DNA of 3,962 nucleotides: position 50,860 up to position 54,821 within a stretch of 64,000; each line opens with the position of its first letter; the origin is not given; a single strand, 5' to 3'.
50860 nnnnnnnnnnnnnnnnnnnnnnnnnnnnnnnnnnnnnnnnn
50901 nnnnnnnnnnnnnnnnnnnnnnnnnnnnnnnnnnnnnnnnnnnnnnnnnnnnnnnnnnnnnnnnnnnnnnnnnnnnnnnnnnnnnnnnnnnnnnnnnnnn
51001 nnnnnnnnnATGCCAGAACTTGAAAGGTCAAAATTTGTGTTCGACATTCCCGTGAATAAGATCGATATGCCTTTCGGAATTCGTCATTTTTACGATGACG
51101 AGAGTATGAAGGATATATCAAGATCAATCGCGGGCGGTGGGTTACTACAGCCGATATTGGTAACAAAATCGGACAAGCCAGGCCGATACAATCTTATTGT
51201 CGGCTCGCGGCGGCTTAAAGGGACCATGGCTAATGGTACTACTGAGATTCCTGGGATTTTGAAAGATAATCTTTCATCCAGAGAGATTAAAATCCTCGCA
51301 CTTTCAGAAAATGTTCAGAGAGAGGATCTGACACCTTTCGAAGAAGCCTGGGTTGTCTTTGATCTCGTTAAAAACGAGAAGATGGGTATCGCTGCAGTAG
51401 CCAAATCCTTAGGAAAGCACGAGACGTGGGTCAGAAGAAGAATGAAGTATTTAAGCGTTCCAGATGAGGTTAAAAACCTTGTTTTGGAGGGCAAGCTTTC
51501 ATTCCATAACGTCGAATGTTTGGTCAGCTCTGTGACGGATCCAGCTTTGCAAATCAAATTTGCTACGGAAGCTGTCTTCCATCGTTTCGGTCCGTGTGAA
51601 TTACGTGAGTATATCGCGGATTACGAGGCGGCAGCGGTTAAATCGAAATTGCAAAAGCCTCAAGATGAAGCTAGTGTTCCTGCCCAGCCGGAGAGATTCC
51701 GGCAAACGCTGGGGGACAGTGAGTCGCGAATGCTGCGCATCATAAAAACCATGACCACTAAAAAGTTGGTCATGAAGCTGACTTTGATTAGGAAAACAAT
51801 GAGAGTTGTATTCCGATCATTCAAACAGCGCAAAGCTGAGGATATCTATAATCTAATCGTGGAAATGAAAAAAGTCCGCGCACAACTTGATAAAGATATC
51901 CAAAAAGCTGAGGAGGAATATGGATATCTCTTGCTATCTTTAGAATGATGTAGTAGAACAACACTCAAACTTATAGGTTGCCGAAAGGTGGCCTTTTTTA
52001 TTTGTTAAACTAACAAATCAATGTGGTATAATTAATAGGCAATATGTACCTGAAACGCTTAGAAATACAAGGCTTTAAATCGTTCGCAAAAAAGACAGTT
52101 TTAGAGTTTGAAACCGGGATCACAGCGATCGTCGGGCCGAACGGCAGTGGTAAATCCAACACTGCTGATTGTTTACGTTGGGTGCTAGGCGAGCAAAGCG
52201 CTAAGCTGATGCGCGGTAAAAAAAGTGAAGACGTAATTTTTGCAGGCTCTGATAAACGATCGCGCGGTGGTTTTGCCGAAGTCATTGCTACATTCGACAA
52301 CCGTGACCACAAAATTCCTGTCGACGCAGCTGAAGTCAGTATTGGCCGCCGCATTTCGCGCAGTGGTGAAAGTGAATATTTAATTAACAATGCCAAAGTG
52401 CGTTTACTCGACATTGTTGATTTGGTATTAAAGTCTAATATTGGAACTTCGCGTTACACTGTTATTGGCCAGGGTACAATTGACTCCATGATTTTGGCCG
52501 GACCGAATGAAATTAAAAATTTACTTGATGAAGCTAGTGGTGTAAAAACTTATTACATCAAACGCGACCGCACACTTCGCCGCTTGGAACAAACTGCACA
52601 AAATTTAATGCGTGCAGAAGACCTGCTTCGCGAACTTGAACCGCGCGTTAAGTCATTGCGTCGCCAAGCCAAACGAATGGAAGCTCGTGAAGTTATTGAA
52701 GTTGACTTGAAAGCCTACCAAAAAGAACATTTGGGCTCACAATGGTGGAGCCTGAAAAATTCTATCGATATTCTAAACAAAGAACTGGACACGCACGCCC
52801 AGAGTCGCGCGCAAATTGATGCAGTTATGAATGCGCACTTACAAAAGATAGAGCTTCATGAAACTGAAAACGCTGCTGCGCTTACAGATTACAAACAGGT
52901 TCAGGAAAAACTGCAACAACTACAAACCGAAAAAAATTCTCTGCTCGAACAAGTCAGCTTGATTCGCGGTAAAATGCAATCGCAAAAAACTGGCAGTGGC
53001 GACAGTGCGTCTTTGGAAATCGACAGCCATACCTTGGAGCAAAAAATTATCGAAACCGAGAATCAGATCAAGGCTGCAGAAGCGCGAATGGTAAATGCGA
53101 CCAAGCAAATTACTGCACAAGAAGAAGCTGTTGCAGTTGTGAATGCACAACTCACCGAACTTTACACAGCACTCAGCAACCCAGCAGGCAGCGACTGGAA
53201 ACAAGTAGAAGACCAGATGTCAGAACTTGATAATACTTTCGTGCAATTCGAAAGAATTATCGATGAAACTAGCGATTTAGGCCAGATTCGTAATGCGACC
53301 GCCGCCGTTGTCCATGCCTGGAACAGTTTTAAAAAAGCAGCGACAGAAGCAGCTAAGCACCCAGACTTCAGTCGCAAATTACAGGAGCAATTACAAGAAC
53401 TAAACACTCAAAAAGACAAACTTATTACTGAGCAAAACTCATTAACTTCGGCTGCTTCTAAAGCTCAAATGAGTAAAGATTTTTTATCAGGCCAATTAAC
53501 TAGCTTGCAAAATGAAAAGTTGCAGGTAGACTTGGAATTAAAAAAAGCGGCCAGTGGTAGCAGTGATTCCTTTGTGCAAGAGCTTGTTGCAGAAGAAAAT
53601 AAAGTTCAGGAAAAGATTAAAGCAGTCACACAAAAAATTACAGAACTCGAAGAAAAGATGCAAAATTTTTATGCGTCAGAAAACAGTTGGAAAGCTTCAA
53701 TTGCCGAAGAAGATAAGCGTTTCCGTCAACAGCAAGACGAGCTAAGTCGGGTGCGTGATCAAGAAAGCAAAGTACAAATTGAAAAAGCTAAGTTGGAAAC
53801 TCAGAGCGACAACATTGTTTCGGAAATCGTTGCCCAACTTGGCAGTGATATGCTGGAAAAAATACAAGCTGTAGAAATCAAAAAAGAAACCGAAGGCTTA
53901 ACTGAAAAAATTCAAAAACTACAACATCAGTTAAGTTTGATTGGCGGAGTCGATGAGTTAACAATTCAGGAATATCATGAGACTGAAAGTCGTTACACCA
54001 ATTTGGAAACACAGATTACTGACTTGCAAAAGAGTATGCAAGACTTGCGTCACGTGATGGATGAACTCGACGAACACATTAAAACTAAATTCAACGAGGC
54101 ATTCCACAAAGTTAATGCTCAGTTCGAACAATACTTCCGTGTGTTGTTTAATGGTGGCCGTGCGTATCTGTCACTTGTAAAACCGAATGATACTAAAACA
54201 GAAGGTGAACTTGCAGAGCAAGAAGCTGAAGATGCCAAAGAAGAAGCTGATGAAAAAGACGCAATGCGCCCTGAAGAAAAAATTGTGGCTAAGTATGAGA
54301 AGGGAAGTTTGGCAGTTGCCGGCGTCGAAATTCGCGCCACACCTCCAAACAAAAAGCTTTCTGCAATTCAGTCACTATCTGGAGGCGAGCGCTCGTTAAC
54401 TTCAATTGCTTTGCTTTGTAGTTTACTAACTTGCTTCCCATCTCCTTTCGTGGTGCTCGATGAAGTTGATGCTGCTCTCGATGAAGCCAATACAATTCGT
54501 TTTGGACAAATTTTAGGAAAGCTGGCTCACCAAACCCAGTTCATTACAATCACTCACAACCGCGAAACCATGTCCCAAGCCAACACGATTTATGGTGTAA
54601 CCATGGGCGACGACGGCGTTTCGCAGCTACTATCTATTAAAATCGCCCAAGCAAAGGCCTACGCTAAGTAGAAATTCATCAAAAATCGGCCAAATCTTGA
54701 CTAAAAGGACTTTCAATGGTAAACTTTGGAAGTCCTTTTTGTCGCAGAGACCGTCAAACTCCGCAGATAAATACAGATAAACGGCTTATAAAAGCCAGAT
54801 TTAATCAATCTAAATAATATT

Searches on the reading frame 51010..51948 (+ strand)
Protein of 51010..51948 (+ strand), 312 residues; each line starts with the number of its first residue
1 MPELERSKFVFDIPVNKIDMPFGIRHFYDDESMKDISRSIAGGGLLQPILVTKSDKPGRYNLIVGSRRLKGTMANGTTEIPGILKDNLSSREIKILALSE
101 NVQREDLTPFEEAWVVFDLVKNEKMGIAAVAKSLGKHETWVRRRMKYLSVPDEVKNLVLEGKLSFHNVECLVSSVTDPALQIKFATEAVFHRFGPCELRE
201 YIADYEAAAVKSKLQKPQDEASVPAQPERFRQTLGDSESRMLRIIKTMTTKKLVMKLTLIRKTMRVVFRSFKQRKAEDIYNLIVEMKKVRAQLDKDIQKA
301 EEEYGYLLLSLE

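Call 8: search_protein_families(library=pfam, proteins=[window:51010-51948:+], max_evalue=0.001)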
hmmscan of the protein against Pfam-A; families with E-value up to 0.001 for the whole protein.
window:51010-51948:+ (312 aa): 3 families
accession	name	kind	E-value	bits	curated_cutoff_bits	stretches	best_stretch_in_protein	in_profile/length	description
PF02195.25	ParB_N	-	8.6e-14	51.8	26.3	1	13-103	6-95/95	ParB N-terminal domain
PF17762.8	HTH_ParB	-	8.5e-10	39.1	22.6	1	105-190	1-85/102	ParB HTH domain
PF08535.16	KorB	-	6.6e-05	23.2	22.3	1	129-161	8-40/89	KorB domain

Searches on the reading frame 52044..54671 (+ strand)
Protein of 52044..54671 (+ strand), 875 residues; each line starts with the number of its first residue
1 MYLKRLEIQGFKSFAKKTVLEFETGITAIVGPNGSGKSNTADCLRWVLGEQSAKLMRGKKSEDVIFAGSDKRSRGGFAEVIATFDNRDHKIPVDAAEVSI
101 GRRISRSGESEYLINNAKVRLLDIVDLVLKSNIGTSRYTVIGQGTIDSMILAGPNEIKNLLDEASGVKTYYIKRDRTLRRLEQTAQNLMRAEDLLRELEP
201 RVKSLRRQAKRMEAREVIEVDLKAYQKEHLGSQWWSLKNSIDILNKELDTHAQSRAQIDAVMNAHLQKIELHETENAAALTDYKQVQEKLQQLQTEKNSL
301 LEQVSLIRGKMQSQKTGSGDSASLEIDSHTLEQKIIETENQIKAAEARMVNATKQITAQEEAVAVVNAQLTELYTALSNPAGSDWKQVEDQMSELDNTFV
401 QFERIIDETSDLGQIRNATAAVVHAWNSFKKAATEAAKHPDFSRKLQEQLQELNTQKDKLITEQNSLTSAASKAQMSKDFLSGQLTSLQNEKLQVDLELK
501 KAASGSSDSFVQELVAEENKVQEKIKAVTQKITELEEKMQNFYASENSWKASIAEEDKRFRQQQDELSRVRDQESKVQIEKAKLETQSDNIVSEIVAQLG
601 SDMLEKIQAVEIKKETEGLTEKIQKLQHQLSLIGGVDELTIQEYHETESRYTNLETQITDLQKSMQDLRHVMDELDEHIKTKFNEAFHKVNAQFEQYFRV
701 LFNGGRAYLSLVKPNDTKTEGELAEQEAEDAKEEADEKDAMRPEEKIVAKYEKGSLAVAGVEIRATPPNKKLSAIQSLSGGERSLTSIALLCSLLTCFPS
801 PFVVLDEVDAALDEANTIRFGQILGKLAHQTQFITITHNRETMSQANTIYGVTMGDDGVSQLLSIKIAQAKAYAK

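Call 8: search_protein_families(library=pfam, proteins=[window:52044-54671:+], max_evalue=0.001)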
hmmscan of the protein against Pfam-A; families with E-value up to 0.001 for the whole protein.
window:52044-54671:+ (875 aa): 5 families
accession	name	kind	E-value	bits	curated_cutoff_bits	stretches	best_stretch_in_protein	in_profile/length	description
PF02463.25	SMC_N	-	4.5e-59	200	40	1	2-860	1-219/220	RecF/RecN/SMC N terminal domain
PF13476.12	AAA_23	-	8.1e-14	53.2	27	1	5-296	1-199/201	AAA domain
PF13304.12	AAA_21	-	1.1e-12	49.1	27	1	26-94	1-59/304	AAA domain, putative AbiEii toxin, Type IV TA system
PF13175.12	AAA_15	-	6.7e-11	42.9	32.1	1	1-360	1-266/374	AAA ATPase domain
PF13555.12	AAA_29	-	0.00012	22.2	27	1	3-48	1-46/61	P-loop containing region of AAA domain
